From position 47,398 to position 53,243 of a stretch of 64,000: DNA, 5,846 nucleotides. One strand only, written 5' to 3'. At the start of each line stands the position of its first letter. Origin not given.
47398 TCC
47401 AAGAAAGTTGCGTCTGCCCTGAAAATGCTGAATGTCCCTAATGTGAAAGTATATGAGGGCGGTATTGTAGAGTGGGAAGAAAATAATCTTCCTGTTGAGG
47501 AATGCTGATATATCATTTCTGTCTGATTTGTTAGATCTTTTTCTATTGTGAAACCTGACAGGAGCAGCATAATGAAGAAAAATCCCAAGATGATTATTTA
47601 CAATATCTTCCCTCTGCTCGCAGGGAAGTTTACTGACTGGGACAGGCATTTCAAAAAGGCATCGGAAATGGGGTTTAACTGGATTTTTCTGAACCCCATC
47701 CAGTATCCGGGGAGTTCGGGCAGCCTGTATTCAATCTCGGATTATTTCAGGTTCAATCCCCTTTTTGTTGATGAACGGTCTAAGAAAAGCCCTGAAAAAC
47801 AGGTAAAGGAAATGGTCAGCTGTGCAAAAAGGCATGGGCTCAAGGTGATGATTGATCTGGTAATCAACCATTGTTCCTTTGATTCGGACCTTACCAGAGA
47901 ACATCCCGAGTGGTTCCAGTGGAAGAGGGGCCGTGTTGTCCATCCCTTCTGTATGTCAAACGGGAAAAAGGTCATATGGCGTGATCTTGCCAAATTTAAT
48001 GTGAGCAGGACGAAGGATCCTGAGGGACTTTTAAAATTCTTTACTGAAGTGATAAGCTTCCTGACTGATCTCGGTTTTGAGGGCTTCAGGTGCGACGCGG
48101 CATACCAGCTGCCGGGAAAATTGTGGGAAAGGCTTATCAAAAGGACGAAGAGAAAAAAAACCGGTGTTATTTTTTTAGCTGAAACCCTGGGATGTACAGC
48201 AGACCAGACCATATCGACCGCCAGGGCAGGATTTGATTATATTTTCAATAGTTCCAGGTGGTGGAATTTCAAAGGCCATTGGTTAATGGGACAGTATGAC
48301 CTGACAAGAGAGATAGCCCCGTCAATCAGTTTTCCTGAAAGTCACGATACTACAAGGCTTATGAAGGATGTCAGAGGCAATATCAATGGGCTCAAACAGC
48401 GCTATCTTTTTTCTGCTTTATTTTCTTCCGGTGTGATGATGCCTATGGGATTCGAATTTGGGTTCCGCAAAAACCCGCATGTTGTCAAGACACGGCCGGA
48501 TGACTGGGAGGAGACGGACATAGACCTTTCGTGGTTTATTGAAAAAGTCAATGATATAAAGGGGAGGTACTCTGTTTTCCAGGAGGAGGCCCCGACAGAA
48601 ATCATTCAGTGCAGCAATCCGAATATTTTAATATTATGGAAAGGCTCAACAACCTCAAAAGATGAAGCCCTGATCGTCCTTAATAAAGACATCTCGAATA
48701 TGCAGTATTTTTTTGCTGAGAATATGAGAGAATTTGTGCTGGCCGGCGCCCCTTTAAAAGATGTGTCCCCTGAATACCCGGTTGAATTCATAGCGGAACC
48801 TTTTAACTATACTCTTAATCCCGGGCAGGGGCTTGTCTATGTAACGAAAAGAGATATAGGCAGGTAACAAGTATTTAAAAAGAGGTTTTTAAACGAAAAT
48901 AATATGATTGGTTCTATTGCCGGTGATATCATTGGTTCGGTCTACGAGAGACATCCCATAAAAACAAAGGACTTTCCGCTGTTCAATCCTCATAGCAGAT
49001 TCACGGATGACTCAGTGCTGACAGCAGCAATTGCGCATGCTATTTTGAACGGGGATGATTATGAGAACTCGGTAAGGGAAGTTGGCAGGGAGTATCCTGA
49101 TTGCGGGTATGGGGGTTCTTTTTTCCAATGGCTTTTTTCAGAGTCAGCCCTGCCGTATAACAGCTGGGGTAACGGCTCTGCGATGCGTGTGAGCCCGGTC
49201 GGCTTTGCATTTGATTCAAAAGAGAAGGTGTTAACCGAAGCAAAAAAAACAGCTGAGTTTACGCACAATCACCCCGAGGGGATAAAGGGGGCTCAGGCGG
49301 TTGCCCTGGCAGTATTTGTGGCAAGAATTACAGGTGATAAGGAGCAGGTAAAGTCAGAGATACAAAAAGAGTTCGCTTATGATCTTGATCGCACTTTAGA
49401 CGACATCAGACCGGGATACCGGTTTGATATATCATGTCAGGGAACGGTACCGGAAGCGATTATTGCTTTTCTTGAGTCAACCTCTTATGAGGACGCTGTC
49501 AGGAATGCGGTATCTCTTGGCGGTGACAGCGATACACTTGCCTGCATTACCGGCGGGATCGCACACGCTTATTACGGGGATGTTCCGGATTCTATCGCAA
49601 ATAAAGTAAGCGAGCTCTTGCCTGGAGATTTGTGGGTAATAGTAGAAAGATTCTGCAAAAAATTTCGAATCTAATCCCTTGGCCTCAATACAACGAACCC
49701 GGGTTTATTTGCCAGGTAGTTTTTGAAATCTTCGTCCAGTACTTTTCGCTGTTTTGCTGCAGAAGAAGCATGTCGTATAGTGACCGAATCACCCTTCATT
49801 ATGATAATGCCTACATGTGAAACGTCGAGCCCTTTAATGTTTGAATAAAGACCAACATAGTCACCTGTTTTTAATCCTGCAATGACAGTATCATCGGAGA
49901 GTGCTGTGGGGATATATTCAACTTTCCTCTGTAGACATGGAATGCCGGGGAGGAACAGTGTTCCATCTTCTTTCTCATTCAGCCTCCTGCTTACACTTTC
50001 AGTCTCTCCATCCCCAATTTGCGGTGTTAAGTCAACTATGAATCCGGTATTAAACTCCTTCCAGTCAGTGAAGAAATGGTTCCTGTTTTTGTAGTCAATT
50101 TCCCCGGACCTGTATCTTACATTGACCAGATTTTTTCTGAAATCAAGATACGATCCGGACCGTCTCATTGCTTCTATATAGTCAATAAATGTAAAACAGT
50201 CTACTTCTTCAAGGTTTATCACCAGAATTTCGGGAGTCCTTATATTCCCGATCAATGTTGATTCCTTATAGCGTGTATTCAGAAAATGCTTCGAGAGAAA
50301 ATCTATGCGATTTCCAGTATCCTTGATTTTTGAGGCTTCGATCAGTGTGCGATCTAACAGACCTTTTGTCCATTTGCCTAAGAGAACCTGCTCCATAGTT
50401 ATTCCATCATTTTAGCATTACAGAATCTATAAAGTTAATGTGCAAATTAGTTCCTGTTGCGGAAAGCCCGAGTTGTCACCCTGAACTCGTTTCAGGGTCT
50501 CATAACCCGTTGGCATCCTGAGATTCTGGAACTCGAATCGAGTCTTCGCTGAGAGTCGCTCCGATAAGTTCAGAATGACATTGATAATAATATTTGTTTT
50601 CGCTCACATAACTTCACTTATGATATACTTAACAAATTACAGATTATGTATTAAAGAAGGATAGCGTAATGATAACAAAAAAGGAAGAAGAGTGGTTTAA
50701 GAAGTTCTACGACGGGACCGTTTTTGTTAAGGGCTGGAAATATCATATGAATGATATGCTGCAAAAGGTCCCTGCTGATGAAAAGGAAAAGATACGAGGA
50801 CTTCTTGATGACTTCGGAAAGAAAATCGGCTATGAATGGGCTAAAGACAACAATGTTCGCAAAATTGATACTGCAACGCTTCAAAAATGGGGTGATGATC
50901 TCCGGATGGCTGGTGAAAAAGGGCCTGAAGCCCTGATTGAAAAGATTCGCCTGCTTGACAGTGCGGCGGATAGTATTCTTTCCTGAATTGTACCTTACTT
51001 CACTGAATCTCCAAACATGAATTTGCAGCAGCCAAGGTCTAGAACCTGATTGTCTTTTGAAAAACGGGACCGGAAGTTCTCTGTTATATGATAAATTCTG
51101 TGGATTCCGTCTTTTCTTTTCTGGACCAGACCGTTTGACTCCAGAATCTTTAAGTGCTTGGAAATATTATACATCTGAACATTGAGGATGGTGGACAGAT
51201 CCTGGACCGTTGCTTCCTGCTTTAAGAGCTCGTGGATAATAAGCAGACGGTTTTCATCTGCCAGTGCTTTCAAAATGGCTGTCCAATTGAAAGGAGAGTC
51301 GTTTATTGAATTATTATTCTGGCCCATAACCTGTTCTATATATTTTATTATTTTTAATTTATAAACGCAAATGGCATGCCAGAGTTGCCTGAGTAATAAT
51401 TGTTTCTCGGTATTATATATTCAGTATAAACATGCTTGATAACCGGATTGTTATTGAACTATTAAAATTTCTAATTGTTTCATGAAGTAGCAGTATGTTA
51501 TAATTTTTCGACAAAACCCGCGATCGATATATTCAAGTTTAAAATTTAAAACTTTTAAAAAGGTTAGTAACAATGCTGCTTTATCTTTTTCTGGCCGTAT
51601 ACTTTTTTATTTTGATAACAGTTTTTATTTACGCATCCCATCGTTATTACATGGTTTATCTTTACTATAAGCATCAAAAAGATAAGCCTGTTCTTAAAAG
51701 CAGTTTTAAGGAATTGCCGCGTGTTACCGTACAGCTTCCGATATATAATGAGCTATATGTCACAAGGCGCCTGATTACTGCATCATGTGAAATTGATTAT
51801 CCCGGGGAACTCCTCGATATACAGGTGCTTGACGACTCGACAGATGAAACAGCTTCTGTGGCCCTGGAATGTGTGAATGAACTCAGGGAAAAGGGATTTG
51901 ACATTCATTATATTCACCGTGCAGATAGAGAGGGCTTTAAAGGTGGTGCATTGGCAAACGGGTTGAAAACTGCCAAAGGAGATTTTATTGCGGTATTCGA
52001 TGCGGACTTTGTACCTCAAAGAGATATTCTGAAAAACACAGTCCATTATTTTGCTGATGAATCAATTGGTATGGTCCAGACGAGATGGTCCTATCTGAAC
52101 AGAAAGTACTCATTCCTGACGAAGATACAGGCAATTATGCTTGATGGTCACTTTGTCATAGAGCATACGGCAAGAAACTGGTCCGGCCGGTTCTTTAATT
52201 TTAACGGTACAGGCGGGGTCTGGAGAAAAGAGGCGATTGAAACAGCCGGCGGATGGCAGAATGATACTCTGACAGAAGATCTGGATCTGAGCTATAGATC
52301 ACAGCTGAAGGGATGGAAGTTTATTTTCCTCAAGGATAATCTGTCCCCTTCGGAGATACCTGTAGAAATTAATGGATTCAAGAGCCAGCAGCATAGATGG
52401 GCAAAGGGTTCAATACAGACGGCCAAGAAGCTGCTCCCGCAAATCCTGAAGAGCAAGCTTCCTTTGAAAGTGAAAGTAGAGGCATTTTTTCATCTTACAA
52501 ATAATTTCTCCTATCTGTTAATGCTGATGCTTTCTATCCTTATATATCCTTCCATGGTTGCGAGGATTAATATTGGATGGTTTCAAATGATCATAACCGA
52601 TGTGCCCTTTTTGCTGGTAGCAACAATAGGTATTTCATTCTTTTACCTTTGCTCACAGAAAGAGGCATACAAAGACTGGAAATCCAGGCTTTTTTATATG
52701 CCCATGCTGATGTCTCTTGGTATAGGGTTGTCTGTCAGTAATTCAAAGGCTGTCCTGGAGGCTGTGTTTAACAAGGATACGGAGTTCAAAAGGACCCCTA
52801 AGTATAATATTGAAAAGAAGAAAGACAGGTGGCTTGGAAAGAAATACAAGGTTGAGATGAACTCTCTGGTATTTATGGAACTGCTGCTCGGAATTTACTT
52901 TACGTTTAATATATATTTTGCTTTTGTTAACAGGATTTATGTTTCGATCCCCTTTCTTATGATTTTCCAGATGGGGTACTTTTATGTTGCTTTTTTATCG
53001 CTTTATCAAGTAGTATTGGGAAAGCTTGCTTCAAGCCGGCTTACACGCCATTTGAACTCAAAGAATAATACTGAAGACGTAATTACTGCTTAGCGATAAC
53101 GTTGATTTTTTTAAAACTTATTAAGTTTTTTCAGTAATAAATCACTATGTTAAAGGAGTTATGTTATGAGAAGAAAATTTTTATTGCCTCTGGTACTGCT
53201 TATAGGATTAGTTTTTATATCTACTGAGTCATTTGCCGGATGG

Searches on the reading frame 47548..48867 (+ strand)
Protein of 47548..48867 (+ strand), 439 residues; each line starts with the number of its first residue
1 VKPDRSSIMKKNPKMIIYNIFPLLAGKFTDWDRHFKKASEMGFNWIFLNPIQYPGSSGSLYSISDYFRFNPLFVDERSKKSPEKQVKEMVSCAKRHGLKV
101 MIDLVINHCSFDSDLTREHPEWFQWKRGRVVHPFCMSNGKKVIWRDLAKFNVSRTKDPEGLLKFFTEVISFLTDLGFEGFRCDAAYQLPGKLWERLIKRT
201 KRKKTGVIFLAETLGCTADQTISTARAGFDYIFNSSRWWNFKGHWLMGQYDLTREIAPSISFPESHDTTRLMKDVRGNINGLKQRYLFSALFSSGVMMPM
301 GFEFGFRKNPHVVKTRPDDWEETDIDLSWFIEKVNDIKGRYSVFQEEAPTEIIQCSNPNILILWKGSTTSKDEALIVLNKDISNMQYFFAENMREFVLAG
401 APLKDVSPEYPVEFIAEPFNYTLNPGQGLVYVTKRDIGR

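Call 52: search_protein_families(library=pfam, proteins=[window:47548-48867:+], max_evalue=0.001)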
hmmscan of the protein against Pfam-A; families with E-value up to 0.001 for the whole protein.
window:47548-48867:+ (439 aa): 3 families
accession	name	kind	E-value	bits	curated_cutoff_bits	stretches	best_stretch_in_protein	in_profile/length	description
PF14701.12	hDGE_amylase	-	1.3e-23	84.3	27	1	18-121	11-115/439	Glycogen debranching enzyme, glucanotransferase domain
PF00128.31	Alpha-amylase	-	4.5e-11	43.1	22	1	40-185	30-190/446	Alpha amylase, catalytic domain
PF14871.12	GHL6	-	0.00019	22.1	35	1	82-128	42-85/132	Hypothetical glycosyl hydrolase 6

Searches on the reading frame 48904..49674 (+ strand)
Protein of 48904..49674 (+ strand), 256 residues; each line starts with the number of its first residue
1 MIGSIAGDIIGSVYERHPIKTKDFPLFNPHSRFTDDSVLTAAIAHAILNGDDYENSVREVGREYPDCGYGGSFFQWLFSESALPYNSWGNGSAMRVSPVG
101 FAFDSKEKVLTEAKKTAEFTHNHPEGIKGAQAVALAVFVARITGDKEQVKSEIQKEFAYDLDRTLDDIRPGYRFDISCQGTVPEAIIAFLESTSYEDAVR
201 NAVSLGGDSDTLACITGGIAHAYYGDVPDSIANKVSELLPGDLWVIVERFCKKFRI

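Call 52: search_protein_families(library=pfam, proteins=[window:48904-49674:+], max_evalue=0.001)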
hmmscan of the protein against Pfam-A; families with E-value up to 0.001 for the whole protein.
window:48904-49674:+ (256 aa): 1 family
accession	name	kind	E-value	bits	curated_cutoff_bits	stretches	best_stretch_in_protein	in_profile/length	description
PF03747.19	ADP_ribosyl_GH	-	7e-34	118.2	26.2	1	1-225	3-280/287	ADP-ribosylglycohydrolase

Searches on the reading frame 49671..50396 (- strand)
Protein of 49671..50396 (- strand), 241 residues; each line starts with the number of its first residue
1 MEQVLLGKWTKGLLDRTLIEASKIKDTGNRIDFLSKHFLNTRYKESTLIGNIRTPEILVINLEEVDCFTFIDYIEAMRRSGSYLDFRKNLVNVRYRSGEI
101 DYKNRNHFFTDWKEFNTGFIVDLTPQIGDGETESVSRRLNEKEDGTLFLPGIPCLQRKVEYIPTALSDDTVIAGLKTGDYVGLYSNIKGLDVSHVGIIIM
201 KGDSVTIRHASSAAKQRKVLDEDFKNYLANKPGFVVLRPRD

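Call 52: search_protein_families(library=pfam, proteins=[window:49671-50396:-], max_evalue=0.001)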
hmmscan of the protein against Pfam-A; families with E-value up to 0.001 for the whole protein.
window:49671-50396:- (241 aa): 1 family
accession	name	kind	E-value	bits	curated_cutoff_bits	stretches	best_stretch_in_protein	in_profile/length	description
PF07313.18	AmiA-like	-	1.4e-63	214.5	27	1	34-233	2-201/202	N-acetylmuramoyl-L-alanine amidase-like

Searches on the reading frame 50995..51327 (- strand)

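Call 52: search_protein_families(library=pfam, proteins=[window:50995-51327:-], max_evalue=0.001)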
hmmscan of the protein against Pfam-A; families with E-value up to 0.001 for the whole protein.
window:50995-51327:- (110 aa): 7 families
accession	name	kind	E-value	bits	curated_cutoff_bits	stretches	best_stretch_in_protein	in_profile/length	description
PF01022.26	HTH_5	-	3.5e-10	40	22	1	24-70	1-47/47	Bacterial regulatory protein, arsR family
PF12840.13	HTH_20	-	1.5e-07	31.7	27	1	22-68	1-48/51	Helix-turn-helix domain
PF13601.12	HTH_34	-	1.4e-06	28.8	27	1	27-96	2-76/80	Winged helix DNA-binding domain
PF01978.25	TrmB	-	3.6e-05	24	25.6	1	35-81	19-64/68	Sugar-specific transcriptional regulator TrmB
PF12802.13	MarR_2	-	0.00012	22.6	27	1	28-73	8-55/61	MarR family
PF01047.28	MarR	-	0.00017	21.9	24.6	1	37-73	16-52/59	MarR family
PF25212.1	HVO_A0114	-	0.0006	20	27.6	1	18-76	16-74/84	HVO_A0114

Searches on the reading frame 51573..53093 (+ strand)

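Call 52: search_protein_families(library=pfam, proteins=[window:51573-53093:+], max_evalue=0.001)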
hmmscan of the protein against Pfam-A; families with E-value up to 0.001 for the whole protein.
window:51573-53093:+ (506 aa): 4 families
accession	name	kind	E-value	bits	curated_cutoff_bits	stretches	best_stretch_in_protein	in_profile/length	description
PF13641.12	Glyco_tranf_2_3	-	6.7e-25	88.9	27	1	49-279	1-230/230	Glycosyltransferase like family 2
PF13632.12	Glyco_trans_2_3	-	2.1e-20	73.8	27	1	139-340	2-183/198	Glycosyl transferase family group 2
PF00535.33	Glycos_transf_2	-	8.9e-17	62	23.3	1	53-176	2-119/168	Glycosyl transferase family 2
PF13506.12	Glyco_transf_21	-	9.6e-12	45.1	21.7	1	126-278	21-174/174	Glycosyl transferase family 21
